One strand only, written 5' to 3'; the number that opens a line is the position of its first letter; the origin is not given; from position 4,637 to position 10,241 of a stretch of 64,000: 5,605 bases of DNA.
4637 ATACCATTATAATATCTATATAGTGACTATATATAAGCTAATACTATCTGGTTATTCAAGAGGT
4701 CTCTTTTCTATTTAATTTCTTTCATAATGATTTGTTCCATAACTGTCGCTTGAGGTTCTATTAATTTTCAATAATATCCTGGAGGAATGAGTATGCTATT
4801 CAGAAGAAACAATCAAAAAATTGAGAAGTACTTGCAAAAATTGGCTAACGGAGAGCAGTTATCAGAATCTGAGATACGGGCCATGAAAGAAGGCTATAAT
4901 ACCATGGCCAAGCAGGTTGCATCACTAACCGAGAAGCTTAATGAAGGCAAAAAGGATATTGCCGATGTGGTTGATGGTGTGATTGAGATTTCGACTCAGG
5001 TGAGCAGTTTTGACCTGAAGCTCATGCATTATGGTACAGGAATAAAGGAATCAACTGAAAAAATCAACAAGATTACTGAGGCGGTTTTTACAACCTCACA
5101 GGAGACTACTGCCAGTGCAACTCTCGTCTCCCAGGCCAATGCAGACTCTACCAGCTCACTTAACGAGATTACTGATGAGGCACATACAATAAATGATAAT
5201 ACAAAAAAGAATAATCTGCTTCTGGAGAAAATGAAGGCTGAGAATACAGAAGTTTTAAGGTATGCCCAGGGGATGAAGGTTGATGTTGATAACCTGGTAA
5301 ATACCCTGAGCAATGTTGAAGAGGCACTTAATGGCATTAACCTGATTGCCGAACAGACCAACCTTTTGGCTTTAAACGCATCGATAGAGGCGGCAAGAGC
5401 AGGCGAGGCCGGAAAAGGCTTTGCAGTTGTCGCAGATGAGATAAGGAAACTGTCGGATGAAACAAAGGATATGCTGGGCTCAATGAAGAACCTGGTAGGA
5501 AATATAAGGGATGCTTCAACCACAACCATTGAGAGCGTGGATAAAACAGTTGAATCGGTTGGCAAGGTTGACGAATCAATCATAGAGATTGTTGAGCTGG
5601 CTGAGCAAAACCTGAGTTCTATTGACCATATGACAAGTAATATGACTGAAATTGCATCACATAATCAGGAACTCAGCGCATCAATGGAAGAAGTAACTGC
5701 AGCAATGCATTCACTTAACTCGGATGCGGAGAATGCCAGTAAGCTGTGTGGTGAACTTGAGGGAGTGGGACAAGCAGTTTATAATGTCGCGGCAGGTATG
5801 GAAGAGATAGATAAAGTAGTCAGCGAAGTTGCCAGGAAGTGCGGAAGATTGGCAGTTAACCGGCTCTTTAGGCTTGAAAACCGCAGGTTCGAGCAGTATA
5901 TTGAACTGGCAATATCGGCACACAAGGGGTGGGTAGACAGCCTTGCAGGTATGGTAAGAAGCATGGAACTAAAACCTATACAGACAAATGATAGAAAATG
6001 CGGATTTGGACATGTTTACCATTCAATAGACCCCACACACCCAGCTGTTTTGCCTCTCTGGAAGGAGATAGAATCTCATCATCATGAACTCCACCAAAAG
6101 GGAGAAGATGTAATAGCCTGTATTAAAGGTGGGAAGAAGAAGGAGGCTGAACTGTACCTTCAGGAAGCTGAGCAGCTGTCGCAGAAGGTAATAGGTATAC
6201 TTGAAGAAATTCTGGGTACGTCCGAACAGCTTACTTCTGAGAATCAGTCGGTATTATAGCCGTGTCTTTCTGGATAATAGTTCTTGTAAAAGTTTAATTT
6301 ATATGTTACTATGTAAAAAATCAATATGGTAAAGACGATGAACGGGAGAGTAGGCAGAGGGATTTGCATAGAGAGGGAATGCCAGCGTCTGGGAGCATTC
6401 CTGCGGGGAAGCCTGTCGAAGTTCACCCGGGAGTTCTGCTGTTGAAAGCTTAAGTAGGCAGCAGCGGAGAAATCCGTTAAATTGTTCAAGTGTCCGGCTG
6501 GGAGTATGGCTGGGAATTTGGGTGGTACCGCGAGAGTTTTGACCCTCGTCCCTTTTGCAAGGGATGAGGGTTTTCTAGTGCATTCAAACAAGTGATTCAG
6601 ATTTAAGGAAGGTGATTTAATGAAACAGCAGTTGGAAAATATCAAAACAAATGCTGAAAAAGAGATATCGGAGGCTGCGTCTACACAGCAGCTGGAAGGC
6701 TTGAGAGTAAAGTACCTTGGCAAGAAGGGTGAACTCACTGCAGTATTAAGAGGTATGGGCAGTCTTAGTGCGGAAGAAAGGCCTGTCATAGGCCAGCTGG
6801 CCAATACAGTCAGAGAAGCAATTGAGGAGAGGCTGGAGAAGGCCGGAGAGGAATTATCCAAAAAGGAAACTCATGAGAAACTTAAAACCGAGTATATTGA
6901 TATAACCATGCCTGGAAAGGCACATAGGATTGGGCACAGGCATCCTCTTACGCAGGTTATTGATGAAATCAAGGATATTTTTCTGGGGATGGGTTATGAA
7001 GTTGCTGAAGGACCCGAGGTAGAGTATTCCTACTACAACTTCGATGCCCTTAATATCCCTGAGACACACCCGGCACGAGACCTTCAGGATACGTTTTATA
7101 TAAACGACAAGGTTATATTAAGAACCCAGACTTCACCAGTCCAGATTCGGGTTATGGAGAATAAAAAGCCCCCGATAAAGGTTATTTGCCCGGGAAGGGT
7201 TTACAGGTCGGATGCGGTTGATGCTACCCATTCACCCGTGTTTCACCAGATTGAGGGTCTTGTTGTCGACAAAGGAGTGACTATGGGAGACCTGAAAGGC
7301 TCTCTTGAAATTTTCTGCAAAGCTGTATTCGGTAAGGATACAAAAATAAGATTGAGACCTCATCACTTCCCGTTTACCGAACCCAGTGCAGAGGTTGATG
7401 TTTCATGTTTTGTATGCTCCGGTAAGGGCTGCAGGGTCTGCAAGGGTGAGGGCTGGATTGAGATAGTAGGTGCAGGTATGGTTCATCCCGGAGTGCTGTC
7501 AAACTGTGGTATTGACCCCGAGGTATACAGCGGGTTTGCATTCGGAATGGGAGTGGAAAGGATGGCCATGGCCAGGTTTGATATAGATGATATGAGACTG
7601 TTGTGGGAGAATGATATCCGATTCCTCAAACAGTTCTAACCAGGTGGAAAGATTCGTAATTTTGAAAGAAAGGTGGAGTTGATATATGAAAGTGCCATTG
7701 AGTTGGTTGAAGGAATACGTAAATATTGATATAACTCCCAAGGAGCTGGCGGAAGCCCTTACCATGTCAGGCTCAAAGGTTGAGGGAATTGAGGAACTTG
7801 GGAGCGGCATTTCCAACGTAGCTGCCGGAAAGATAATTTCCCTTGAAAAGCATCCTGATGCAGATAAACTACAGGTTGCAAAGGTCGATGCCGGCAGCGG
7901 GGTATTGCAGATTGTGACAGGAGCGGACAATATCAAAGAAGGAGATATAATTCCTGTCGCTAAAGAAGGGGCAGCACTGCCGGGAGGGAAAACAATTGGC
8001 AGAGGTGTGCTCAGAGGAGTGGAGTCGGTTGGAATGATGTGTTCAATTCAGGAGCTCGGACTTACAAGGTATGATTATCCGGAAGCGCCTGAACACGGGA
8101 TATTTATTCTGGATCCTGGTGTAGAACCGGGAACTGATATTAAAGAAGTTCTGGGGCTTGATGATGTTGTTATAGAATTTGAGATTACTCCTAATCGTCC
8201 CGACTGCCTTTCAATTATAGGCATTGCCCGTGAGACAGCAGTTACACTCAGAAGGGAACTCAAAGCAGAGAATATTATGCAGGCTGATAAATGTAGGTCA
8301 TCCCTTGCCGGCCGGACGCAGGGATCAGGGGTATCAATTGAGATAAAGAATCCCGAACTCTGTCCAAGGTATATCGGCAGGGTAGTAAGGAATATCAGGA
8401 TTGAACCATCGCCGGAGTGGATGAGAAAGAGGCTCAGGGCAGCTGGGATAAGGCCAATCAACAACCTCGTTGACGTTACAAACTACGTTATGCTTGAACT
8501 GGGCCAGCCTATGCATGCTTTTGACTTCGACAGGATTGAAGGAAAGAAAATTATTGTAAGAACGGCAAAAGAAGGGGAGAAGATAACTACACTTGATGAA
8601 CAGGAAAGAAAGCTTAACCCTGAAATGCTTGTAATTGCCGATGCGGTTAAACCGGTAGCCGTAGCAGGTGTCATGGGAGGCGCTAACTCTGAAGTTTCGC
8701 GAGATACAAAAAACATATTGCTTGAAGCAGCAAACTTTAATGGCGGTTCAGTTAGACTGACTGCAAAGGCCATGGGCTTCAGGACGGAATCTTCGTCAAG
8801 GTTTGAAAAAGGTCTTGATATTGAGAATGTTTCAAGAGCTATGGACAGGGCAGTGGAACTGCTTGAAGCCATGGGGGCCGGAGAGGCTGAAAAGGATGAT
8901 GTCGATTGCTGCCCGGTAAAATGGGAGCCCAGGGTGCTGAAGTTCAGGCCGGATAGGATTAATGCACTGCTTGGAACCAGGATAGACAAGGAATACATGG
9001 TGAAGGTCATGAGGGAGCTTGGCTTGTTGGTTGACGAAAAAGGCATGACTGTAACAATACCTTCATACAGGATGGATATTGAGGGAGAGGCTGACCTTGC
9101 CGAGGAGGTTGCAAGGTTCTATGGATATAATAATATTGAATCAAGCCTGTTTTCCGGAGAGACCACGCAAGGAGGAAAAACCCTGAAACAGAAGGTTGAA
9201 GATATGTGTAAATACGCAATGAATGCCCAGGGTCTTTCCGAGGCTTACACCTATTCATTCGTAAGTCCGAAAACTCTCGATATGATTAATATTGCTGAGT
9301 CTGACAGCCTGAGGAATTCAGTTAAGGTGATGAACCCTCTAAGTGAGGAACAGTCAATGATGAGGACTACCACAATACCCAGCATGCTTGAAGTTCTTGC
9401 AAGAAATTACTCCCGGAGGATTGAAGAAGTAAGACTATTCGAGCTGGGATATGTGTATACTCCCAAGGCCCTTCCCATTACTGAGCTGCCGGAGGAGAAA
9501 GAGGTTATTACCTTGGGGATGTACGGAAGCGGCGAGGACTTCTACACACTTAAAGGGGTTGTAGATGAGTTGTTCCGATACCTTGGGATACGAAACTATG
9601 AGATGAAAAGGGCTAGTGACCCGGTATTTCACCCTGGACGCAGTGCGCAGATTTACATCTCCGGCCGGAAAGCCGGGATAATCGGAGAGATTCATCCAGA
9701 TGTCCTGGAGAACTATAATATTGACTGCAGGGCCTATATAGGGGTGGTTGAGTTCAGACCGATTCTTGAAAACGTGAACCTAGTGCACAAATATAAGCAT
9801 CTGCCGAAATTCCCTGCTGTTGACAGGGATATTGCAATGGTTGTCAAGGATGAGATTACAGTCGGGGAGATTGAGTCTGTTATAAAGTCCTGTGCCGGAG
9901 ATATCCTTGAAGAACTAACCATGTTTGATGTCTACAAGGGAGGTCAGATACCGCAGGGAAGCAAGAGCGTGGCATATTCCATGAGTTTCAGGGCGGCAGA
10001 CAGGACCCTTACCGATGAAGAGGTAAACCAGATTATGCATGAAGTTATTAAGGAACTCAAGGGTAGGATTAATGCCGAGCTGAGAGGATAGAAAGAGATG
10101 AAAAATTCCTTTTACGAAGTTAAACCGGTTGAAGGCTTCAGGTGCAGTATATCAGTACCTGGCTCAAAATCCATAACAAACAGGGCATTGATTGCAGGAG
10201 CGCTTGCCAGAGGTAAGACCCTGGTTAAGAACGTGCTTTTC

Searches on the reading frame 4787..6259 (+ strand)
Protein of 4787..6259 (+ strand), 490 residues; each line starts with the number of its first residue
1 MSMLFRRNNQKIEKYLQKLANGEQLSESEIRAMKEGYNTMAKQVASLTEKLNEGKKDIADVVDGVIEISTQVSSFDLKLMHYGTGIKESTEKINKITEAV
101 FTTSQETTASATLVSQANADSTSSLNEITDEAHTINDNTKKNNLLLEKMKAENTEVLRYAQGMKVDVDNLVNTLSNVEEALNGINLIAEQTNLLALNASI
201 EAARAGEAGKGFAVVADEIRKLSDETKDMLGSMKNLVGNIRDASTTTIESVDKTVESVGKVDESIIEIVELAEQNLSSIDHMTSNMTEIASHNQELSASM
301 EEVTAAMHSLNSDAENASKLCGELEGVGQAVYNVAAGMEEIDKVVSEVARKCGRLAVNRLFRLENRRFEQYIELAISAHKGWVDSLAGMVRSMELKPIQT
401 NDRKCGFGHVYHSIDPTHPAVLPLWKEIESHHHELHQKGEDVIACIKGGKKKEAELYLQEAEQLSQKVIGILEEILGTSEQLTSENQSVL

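Call 31: search_protein_families(library=pfam, proteins=[window:4787-6259:+], max_evalue=0.01)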
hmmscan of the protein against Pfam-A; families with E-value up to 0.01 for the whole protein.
window:4787-6259:+ (490 aa): 4 families
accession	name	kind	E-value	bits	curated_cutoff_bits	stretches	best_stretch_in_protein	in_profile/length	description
PF00015.26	MCPsignal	-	8.5e-31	107.5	34.6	1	163-311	21-169/172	Methyl-accepting chemotaxis protein (MCP) signalling domain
PF13682.11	CZB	-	1.3e-09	38.7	29.4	1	379-443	1-64/64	Chemoreceptor zinc-binding domain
PF06103.16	DUF948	-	0.00041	20.9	37.2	0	11-75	23-87/89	Bacterial protein of unknown function (DUF948)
PF07889.17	DUF1664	-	0.0017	18.8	34.6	0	31-103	37-109/124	Protein of unknown function (DUF1664)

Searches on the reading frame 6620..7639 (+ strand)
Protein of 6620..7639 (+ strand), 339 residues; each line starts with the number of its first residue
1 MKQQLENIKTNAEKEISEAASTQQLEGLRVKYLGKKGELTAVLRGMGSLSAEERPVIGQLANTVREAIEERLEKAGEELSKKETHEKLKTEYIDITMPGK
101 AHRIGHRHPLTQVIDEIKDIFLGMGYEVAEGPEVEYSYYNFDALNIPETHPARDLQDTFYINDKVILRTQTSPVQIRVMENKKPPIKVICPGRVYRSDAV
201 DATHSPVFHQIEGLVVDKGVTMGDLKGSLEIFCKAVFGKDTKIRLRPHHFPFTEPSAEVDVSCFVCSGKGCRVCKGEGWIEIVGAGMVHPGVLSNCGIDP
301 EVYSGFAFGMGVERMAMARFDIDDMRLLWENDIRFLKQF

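Call 31: search_protein_families(library=pfam, proteins=[window:6620-7639:+], max_evalue=0.01)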
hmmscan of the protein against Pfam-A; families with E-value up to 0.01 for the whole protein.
window:6620-7639:+ (339 aa): 2 families
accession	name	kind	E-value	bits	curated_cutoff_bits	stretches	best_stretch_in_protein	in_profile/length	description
PF01409.25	tRNA-synt_2d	-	5.5e-107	357.3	19.8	1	93-339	2-246/246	tRNA synthetases class II core domain (F)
PF02912.23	Phe_tRNA-synt_N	-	4.8e-25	87.7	22.3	1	21-88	2-69/69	Aminoacyl tRNA synthetase class II, N-terminal domain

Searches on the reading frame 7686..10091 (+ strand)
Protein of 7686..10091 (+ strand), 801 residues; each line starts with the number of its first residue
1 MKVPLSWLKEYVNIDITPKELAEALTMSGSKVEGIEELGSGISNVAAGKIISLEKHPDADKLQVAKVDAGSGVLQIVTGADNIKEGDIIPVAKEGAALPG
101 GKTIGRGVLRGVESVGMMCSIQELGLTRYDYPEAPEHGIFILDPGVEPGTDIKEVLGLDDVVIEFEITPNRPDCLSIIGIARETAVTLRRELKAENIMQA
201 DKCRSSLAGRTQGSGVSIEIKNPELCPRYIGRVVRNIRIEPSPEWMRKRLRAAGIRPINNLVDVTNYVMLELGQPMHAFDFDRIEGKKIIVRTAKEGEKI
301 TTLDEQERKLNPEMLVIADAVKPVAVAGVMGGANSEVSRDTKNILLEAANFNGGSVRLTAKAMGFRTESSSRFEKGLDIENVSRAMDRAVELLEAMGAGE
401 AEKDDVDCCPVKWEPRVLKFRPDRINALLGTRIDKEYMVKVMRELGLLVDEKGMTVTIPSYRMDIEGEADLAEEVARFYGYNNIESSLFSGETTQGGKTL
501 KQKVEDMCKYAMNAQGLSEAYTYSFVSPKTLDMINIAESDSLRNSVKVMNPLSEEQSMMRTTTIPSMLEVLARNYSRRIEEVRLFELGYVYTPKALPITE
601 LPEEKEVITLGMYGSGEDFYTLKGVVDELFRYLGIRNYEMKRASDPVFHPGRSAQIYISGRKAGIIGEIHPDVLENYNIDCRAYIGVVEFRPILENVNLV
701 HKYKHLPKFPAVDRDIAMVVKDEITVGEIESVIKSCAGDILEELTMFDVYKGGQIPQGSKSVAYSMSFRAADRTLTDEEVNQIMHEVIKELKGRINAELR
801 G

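Call 31: search_protein_families(library=pfam, proteins=[window:7686-10091:+], max_evalue=0.01)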
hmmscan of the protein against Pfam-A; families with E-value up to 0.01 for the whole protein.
window:7686-10091:+ (801 aa): 5 families
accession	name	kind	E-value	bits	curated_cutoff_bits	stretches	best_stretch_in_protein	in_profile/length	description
PF03483.22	B3_4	-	3.7e-75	251.7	29.3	1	226-395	2-171/174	B3/4 domain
PF17759.6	tRNA_synthFbeta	-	2e-65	220.7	22.4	1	484-685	1-209/214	Phenylalanyl tRNA synthetase beta chain CLM domain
PF03147.19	FDX-ACB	-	1.7e-32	112.2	31.1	1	707-800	1-94/94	Ferredoxin-fold anticodon binding domain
PF03484.21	B5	-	8.4e-24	84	28.6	1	419-481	2-67/67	tRNA synthetase B5 domain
PF01588.26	tRNA_bind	-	6.1e-16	58.7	27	1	47-149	3-94/96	Putative tRNA binding domain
